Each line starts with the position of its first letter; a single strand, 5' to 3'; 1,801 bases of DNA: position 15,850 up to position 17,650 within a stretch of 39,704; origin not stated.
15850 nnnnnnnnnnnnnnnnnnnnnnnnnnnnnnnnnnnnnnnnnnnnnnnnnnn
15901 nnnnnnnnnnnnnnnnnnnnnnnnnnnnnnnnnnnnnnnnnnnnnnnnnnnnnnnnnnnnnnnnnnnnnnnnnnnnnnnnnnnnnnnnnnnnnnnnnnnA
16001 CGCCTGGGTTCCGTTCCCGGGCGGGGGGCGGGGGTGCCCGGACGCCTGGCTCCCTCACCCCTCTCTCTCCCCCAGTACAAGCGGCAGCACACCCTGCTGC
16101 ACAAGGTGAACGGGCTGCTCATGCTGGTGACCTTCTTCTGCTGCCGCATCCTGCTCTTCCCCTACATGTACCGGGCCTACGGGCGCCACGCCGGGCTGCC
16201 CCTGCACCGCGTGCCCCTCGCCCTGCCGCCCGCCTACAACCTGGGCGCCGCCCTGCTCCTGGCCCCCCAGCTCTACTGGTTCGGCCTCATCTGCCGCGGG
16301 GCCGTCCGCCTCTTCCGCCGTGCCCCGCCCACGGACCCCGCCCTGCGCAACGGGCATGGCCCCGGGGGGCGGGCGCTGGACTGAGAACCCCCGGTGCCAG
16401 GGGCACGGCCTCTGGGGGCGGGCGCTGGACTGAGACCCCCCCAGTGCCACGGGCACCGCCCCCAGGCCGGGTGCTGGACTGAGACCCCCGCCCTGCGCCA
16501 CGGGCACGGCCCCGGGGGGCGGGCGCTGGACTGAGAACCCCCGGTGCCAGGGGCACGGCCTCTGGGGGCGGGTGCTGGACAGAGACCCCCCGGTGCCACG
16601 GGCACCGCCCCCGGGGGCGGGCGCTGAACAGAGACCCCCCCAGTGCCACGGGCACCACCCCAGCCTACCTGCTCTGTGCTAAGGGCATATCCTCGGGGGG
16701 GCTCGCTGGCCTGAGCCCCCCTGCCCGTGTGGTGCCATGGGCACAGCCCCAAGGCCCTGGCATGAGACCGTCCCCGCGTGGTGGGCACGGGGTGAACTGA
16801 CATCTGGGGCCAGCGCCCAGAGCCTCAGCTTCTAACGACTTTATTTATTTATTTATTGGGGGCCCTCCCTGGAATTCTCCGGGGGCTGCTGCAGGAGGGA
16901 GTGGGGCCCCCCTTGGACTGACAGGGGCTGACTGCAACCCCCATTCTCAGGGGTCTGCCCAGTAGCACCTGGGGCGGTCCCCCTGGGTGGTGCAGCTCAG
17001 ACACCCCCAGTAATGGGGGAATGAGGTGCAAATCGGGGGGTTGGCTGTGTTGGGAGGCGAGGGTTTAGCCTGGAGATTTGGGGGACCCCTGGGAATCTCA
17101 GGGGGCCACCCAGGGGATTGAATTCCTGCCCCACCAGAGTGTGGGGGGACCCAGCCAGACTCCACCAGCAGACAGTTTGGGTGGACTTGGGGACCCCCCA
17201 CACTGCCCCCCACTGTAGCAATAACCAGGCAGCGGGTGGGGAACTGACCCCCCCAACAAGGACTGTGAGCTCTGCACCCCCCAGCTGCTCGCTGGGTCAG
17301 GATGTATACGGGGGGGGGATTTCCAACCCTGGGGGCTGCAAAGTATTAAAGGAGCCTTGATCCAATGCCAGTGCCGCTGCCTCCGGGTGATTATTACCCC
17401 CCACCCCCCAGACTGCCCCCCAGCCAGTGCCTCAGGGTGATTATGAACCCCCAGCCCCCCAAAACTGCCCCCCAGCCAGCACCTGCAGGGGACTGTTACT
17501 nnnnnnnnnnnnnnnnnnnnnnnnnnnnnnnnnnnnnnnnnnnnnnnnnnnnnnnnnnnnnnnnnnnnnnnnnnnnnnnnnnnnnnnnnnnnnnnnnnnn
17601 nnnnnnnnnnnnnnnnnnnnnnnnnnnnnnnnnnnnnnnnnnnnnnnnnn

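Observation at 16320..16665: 60-bp tandem array spans the TLCD3B stop codon and continues in the 3'UTR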

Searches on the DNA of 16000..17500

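Call 54: search_rna_families(source=window, start=16000, end=17500, threshold=evalue, max_evalue=1)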
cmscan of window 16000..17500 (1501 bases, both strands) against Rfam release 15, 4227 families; matches with E-value up to 1: 1.
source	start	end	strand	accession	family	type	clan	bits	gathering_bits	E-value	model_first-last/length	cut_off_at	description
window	16707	16812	-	RF00603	SNORD23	Gene; snRNA; snoRNA; CD-box;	-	19.6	64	0.33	1-110/110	no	Small nucleolar RNA SNORD23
